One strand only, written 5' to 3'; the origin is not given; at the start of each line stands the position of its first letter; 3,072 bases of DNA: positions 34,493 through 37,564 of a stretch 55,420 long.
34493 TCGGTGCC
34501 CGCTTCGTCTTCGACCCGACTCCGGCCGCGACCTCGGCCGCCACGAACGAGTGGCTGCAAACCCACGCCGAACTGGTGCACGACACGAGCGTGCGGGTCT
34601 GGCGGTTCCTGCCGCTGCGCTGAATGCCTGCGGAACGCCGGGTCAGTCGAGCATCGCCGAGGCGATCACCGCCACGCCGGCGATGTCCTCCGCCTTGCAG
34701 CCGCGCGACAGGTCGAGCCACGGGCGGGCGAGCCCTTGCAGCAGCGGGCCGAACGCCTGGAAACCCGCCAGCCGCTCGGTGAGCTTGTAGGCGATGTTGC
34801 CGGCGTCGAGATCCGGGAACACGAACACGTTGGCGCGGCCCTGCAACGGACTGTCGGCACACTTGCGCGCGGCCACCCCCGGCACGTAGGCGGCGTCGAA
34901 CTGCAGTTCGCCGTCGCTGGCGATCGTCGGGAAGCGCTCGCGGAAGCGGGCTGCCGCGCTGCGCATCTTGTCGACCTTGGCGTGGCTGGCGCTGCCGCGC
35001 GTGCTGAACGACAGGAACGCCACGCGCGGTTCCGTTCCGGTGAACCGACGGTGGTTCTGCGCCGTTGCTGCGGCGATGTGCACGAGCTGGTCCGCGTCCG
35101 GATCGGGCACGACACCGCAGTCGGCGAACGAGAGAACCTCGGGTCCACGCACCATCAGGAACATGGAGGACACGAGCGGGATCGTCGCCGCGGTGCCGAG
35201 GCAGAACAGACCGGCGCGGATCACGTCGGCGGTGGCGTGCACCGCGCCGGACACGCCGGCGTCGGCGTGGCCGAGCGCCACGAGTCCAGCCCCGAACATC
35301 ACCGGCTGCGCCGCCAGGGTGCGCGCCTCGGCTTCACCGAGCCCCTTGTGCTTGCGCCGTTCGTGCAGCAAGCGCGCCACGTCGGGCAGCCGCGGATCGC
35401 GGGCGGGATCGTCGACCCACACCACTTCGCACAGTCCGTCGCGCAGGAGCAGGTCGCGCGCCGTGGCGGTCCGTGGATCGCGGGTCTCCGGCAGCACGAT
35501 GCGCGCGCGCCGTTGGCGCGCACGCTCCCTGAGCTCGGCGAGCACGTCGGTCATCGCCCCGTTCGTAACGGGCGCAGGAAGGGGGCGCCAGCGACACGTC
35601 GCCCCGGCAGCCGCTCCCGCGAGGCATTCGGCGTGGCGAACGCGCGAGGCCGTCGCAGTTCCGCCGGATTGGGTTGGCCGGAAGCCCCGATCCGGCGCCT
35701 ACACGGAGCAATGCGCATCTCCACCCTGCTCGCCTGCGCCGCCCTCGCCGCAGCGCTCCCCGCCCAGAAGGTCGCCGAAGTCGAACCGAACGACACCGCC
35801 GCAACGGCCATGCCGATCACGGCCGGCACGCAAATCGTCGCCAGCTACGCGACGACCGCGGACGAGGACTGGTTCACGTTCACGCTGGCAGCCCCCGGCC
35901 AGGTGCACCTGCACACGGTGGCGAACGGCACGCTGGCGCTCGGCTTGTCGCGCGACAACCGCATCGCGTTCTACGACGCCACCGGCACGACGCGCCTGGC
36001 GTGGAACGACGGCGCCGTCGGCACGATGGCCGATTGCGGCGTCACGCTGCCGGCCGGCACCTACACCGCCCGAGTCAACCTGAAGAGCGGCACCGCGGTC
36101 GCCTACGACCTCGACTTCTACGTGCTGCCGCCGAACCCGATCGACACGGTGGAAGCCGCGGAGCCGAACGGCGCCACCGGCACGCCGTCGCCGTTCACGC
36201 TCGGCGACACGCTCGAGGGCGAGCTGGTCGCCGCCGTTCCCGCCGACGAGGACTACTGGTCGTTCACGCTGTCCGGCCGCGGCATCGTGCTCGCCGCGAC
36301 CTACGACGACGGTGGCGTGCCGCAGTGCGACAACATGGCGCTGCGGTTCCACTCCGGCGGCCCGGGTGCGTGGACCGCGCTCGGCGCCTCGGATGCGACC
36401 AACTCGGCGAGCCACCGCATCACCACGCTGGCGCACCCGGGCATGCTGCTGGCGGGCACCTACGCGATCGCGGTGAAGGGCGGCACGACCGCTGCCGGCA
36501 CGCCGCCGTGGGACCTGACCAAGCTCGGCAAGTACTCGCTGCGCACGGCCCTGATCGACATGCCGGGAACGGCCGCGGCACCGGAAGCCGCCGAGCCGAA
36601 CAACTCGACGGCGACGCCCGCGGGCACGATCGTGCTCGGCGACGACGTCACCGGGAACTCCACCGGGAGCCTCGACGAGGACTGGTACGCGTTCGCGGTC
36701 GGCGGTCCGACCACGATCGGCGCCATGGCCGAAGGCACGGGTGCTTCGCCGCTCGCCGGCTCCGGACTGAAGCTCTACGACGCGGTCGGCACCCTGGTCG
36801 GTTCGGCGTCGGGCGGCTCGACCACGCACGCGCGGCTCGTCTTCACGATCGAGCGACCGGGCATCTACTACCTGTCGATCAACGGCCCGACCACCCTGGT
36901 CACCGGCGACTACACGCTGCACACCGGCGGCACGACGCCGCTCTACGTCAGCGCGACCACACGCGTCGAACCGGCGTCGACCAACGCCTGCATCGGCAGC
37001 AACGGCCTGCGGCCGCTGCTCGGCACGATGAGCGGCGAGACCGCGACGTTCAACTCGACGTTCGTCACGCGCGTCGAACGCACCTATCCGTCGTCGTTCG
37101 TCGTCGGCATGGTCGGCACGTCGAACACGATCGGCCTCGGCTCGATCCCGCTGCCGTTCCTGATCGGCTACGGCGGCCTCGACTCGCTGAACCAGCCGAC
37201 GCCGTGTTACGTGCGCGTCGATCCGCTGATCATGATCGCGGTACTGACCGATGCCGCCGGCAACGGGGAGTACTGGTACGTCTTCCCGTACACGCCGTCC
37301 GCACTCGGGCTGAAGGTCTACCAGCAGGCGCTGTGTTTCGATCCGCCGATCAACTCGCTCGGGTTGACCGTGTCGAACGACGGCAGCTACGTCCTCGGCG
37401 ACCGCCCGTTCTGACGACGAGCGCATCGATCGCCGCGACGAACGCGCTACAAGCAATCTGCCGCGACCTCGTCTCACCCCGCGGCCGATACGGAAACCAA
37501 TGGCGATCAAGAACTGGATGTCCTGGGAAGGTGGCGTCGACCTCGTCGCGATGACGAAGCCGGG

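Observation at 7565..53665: Near-universal Gln at the +1 position after AxA in signal peptides (a Q-rule-like secretome signature)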

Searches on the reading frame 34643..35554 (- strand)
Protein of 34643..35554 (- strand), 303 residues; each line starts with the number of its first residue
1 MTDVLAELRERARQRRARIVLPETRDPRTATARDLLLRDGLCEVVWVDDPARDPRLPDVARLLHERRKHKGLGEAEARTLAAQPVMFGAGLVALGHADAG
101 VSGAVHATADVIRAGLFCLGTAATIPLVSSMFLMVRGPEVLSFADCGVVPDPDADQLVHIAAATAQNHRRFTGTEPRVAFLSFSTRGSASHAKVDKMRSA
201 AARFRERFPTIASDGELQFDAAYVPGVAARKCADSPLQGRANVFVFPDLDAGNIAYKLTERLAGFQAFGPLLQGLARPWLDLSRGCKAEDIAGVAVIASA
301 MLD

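Call 15: search_protein_families(library=pfam, proteins=[window:34643-35554:-], max_evalue=0.01)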
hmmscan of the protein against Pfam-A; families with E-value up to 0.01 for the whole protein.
window:34643-35554:- (303 aa): 1 family
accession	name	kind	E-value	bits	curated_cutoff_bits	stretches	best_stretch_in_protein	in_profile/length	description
PF01515.24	PTA_PTB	-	1.8e-92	310.6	24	2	47-298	67-318/319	Phosphate acetyl/butaryl transferase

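Call 16: find_encoding_contigs(protein=window:34643-35554:-, flank=10000, max_places=6)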
Protein window:34643-35554:- (303 aa): no gene with exactly this product is on record in the collection.

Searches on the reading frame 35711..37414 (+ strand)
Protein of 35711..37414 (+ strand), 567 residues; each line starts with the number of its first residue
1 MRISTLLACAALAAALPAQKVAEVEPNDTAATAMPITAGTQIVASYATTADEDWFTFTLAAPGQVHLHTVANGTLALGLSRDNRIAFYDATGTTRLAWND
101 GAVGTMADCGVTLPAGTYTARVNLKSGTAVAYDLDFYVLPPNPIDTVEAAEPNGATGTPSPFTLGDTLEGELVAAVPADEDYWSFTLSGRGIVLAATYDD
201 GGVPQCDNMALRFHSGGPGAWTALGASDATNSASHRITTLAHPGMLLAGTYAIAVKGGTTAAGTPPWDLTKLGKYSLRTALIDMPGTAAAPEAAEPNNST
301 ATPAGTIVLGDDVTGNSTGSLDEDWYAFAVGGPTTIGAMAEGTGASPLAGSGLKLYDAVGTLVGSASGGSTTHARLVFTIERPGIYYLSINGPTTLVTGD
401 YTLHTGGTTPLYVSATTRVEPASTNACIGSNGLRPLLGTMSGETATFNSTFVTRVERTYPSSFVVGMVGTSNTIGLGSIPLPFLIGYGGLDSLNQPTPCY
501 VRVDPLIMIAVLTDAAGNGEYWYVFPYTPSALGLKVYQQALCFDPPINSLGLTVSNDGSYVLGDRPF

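Call 11: search_protein_families(library=pfam, proteins=[window:35711-37414:+], max_evalue=0.01)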
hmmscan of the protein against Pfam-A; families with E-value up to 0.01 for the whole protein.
window:35711-37414:+ (567 aa): 1 family
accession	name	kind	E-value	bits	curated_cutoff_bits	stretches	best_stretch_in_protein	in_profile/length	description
PF04151.21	PPC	-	3.9e-11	44.1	25.9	1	51-123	1-69/70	Bacterial pre-peptidase C-terminal domain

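Call 55: search_protein_families(library=ncbifam, proteins=[window:35711-37414:+], max_evalue=0.01)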
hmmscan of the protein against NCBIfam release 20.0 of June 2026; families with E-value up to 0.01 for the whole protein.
window:35711-37414:+ (567 aa): 1 family
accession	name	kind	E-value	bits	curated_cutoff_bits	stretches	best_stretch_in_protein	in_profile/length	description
TIGR04183.1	Por_Secre_tail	domain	0.00066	19.6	23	0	351-395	22-63/72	T9SS type A sorting domain-containing protein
